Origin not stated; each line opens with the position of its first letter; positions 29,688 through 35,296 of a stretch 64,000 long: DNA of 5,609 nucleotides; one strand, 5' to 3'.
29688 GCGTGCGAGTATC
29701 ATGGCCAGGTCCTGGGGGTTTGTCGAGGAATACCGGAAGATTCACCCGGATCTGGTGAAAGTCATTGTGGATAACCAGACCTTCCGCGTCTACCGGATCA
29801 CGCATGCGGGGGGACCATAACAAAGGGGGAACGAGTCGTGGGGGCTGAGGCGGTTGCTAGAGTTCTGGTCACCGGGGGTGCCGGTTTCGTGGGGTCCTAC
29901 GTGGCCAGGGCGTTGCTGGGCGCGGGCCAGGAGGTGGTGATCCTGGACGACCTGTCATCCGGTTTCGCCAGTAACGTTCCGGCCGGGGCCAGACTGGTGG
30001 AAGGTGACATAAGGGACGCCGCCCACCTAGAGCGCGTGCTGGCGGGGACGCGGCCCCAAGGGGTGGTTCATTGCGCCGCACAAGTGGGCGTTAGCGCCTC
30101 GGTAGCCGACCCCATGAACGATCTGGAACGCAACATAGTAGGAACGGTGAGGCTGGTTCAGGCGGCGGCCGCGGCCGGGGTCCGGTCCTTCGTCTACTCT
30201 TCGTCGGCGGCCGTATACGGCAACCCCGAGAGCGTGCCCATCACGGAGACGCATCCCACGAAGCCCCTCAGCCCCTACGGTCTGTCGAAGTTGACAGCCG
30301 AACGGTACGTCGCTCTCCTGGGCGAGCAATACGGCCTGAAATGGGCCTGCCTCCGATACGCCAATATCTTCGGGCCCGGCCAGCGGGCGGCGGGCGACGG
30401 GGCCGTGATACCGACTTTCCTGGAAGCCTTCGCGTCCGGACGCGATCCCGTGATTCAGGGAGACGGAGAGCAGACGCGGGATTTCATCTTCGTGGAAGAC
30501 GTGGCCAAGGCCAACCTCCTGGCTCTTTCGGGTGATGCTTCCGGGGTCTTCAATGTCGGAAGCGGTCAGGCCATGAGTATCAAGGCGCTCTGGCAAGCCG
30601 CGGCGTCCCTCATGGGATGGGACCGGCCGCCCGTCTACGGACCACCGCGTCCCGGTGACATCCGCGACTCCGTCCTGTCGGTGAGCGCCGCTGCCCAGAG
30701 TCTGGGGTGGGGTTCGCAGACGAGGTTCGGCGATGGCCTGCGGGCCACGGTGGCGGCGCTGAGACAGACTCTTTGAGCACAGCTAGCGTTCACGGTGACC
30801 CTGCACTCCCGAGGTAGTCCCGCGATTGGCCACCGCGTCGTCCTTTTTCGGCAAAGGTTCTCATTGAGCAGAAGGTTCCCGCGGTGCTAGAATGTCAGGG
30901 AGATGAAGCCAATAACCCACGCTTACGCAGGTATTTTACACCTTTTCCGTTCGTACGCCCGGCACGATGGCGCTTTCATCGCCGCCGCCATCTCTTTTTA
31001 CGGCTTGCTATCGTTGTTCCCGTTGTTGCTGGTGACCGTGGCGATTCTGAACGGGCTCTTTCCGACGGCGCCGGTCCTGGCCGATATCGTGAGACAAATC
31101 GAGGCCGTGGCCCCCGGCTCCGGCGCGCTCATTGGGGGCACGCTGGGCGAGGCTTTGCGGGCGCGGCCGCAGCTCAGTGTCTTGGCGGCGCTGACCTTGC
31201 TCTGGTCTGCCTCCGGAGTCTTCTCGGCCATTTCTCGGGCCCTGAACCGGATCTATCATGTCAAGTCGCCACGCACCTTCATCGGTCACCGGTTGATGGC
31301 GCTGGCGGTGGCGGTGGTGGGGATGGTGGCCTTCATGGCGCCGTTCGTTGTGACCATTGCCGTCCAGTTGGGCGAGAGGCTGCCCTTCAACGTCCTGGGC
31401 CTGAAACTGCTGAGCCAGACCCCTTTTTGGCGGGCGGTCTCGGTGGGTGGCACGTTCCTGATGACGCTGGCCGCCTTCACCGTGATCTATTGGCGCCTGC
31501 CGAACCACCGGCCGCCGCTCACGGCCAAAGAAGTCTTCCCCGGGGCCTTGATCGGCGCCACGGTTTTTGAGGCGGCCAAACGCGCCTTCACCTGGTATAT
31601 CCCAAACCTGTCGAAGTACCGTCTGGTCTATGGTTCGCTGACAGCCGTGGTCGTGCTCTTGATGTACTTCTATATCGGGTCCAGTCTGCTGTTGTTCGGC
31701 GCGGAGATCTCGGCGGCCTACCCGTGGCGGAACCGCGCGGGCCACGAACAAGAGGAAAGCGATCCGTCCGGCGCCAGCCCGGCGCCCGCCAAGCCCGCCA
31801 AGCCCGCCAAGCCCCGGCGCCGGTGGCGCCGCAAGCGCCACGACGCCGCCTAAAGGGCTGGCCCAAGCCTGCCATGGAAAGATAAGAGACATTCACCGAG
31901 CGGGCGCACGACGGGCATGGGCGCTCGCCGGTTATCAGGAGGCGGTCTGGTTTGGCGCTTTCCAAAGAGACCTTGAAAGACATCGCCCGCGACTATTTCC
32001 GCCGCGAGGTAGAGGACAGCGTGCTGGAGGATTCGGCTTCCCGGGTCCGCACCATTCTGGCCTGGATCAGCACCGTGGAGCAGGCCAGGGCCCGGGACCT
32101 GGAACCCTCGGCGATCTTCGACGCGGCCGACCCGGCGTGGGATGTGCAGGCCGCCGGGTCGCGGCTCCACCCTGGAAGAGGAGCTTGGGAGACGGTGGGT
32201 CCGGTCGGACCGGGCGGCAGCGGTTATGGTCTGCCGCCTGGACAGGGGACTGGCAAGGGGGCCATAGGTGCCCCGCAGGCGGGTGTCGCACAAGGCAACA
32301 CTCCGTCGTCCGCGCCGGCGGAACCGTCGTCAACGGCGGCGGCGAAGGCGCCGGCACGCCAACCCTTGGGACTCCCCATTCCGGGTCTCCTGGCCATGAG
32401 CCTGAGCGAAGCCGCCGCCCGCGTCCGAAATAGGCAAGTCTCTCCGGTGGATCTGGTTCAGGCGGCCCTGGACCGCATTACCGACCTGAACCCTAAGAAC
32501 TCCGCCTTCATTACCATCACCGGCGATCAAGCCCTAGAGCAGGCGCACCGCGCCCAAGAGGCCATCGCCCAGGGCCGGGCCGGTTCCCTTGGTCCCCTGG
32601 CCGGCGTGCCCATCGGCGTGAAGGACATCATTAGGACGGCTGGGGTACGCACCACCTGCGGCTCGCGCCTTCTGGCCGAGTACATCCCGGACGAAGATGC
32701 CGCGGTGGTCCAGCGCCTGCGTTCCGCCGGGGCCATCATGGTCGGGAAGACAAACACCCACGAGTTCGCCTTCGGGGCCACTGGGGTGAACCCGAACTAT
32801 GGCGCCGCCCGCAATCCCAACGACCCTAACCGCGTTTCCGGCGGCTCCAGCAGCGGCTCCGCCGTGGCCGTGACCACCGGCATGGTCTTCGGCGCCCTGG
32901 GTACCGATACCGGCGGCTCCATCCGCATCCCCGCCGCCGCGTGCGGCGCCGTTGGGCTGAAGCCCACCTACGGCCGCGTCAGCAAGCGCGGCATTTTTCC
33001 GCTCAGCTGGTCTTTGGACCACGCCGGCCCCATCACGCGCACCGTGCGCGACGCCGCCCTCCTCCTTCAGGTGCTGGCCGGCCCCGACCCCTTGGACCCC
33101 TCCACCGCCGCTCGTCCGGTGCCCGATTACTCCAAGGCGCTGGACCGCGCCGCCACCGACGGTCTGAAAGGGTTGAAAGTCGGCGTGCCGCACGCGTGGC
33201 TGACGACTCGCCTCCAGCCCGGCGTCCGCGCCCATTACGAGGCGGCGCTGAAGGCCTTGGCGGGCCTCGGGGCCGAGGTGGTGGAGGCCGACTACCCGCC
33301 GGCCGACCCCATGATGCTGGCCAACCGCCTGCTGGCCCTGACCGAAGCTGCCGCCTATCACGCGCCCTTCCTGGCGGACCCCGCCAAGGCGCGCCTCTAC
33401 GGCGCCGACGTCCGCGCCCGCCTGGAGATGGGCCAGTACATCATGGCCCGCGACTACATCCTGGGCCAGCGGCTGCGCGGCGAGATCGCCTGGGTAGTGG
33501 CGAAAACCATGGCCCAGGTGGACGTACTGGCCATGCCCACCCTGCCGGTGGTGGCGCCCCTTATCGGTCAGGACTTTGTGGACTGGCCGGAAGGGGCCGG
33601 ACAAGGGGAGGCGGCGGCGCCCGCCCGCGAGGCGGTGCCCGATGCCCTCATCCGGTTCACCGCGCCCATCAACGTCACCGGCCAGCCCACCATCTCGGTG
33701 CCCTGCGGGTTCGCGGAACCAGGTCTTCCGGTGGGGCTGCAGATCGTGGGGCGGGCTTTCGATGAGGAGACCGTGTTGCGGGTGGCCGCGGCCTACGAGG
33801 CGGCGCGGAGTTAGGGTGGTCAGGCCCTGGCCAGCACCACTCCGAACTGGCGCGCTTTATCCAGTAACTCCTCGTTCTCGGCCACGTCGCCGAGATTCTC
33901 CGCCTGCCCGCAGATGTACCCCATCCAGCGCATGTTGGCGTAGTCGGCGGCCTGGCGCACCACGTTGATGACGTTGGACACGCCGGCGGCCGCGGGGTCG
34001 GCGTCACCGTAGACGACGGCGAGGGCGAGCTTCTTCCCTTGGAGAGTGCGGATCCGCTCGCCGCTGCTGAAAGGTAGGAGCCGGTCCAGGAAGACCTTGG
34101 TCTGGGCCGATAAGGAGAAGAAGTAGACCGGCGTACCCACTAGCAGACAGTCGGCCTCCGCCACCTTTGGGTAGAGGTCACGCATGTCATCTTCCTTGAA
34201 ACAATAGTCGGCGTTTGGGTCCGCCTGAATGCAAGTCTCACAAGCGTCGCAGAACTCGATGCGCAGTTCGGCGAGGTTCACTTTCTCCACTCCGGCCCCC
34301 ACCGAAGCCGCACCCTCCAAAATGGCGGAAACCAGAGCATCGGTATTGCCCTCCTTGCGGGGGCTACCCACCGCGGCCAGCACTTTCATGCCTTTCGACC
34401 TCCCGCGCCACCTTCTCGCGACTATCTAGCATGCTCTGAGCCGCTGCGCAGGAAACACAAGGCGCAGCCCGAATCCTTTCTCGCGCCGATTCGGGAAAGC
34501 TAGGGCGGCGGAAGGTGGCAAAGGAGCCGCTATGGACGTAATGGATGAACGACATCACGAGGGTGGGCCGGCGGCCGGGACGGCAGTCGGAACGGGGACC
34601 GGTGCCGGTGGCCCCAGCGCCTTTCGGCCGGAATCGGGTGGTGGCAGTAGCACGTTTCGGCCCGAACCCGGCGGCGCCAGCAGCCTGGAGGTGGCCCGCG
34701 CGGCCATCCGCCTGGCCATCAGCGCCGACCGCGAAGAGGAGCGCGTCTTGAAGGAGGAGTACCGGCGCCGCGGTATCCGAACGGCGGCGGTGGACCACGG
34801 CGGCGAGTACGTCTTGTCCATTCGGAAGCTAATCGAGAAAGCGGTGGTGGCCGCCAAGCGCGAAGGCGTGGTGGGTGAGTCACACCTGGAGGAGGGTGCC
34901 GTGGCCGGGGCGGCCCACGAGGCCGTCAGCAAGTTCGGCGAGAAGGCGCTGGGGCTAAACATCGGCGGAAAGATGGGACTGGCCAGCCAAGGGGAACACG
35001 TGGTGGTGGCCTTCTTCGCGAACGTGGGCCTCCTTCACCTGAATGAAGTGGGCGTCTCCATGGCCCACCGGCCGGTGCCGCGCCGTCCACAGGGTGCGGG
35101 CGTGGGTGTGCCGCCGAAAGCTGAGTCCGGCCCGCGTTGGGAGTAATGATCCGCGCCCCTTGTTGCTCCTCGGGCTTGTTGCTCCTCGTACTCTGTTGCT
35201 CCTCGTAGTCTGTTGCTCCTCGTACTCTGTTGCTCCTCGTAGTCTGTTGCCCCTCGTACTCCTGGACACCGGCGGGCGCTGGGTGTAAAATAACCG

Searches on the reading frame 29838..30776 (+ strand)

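Call 7: search_protein_families(library=pfam, proteins=[window:29838-30776:+], max_evalue=0.01)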
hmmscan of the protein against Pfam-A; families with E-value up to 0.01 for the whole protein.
window:29838-30776:+ (312 aa): 10 families
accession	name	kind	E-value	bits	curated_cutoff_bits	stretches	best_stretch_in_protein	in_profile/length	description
PF01370.27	Epimerase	-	4.4e-69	233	20.9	1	9-241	1-240/240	NAD dependent epimerase/dehydratase family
PF16363.11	GDP_Man_Dehyd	-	2.9e-57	195.1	27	1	10-303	1-331/332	GDP-mannose 4,6 dehydratase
PF01073.25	3Beta_HSD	-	3.2e-25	89.2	22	1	10-230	1-229/280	3-beta hydroxysteroid dehydrogenase/isomerase family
PF04321.23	RmlD_sub_bind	-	1.1e-20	74.4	27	1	8-181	2-155/287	RmlD substrate binding domain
PF02719.21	Polysacc_synt_2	-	4.9e-20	72.3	20.2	1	9-261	1-249/293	Polysaccharide biosynthesis protein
PF13460.12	NAD_binding_10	-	1.3e-12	48.4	27.2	1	13-176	1-145/184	NAD(P)H-binding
PF07993.18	NAD_binding_4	-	6.5e-12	45.6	20.1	1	76-225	92-257/258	Male sterility protein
PF05368.20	NmrA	-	3.9e-10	40.2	27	1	8-125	4-109/298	NmrA-like family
PF08659.16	KR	-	0.00041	20.8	22.6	1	8-131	2-145/180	KR domain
PF00106.31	adh_short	-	0.007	16.3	26.6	0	9-71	3-71/195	short chain dehydrogenase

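Call 9: search_protein_families(library=ncbifam, proteins=[window:29838-30776:+], max_evalue=0.001)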
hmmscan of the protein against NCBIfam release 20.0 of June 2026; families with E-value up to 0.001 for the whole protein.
window:29838-30776:+ (312 aa): 35 families (the best 25 are shown)
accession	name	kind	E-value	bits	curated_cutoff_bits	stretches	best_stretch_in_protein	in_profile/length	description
TIGR01179.1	galE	equivalog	2e-64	217.5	262.3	1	8-294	1-310/332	UDP-glucose 4-epimerase GalE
TIGR01181.1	dTDP_gluc_dehyt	equivalog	1.9e-44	152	365.1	1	8-306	1-309/321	dTDP-glucose 4,6-dehydratase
TIGR04180.1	EDH_00030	hypoth_equivalog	5e-41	140.7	475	1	9-260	1-257/297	NAD-dependent 4,6-dehydratase LegB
NF007956.0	PRK10675.1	subfamily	1e-39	136.6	394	1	8-293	2-314/338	UDP-glucose 4-epimerase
TIGR02197.1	heptose_epim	equivalog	2.1e-39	135.6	274.6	1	9-263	1-264/316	ADP-glyceromanno-heptose 6-epimerase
NF011728.1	PRK15181.1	equivalog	5.8e-34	117.6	760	1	6-290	15-319/348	Vi polysaccharide biosynthesis UDP-N-acetylglucosaminuronic acid C-4 epimerase TviC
NF007582.0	PRK10217.1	equivalog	1.6e-28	99.8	698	1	7-242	2-253/355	dTDP-glucose 4,6-dehydratase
NF008360.0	PRK11150.1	equivalog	4.6e-27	95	452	1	9-255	2-250/310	ADP-glyceromanno-heptose 6-epimerase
TIGR03466.1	HpnA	hypoth_equivalog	1.8e-26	92.8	367.65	1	8-265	2-252/327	hopanoid-associated sugar epimerase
NF007490.0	PRK10084.1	subfamily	7.2e-26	91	649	1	8-306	2-332/361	dTDP-glucose 4,6-dehydratase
NF047922.1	GDPFucSynFcl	equivalog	4.5e-24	85.4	500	1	7-306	3-299/308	GDP-L-fucose synthase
NF042422.1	oxyalk_red_OleD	equivalog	3.7e-21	75.9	580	1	8-239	2-224/329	2-alkyl-3-oxoalkanoate reductase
NF042423.1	oxyalk_red_Shew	equivalog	6.7e-21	74.7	580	1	4-229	6-220/331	2-alkyl-3-oxoalkanoate reductase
TIGR01472.1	gmd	equivalog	2.5e-19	69.7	415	1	9-259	3-268/342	GDP-mannose 4,6-dehydratase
TIGR02622.1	CDP_4_6_dhtase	equivalog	2.8e-18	66.2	278.45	1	8-304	6-326/352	CDP-glucose 4,6-dehydratase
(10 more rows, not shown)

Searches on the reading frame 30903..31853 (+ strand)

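Call 7: search_protein_families(library=pfam, proteins=[window:30903-31853:+], max_evalue=0.01)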
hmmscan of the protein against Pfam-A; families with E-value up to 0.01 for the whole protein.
window:30903-31853:+ (316 aa): 1 family
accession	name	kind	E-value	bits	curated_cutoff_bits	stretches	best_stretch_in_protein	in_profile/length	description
PF03631.20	Virul_fac_BrkB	-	1.4e-56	192.4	33.7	1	20-275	2-257/259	Virulence factor BrkB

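Call 9: search_protein_families(library=ncbifam, proteins=[window:30903-31853:+], max_evalue=0.001)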
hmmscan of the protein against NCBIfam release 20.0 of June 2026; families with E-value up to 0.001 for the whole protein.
window:30903-31853:+ (316 aa): 4 families
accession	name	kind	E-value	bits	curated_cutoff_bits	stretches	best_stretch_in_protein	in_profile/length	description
TIGR00765.1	yihY_not_rbn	subfamily_domain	2.2e-38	132.5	73.15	1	13-271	5-254/259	YihY family inner membrane protein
NF002457.0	PRK01637.1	equivalog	2.5e-29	102.4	307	1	12-284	21-285/295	virulence factor BrkB family protein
NF003256.0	PRK04214.1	equivalog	1.6e-21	76.7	500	1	25-276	34-277/412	ribonuclease BN/unknown domain fusion protein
TIGR00766.1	TIGR00766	equivalog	1.1e-16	60.9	213.65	1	18-271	7-258/263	inner membrane protein YhjD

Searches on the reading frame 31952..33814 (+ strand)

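Call 7: search_protein_families(library=pfam, proteins=[window:31952-33814:+], max_evalue=0.01)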
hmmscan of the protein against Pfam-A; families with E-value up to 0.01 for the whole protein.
window:31952-33814:+ (620 aa): 1 family
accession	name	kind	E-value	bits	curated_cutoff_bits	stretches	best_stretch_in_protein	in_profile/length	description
PF01425.27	Amidase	-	5.5e-120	401.9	27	1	167-609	1-445/445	Amidase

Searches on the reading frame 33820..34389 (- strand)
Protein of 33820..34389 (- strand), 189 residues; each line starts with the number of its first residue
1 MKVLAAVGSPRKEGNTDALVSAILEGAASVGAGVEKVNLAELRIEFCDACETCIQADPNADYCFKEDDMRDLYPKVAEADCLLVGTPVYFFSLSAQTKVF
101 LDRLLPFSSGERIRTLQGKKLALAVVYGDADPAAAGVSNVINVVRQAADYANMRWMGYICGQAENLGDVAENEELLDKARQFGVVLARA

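Call 7: search_protein_families(library=pfam, proteins=[window:33820-34389:-], max_evalue=0.01)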
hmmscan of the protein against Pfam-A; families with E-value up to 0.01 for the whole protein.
window:33820-34389:- (189 aa): 2 families
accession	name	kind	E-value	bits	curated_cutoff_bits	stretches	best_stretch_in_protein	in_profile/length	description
PF03358.20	FMN_red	-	2.1e-24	86.3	24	1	1-145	1-133/152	NADPH-dependent FMN reductase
PF02525.22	Flavodoxin_2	-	4e-15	56.5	27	1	1-180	1-191/198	Flavodoxin-like fold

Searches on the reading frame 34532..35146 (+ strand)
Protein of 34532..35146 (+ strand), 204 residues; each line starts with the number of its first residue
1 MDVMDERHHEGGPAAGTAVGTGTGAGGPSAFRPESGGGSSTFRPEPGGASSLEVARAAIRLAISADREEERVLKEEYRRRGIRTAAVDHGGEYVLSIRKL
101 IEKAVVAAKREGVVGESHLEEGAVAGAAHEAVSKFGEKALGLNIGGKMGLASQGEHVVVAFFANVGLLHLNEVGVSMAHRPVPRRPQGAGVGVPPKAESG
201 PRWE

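Call 7: search_protein_families(library=pfam, proteins=[window:34532-35146:+], max_evalue=0.01)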
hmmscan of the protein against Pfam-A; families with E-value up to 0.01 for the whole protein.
window:34532-35146:+ (204 aa): 1 family
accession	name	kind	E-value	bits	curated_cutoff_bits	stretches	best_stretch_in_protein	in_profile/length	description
PF09021.16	HutP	-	2.9e-38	131.4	25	1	54-180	1-128/128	HutP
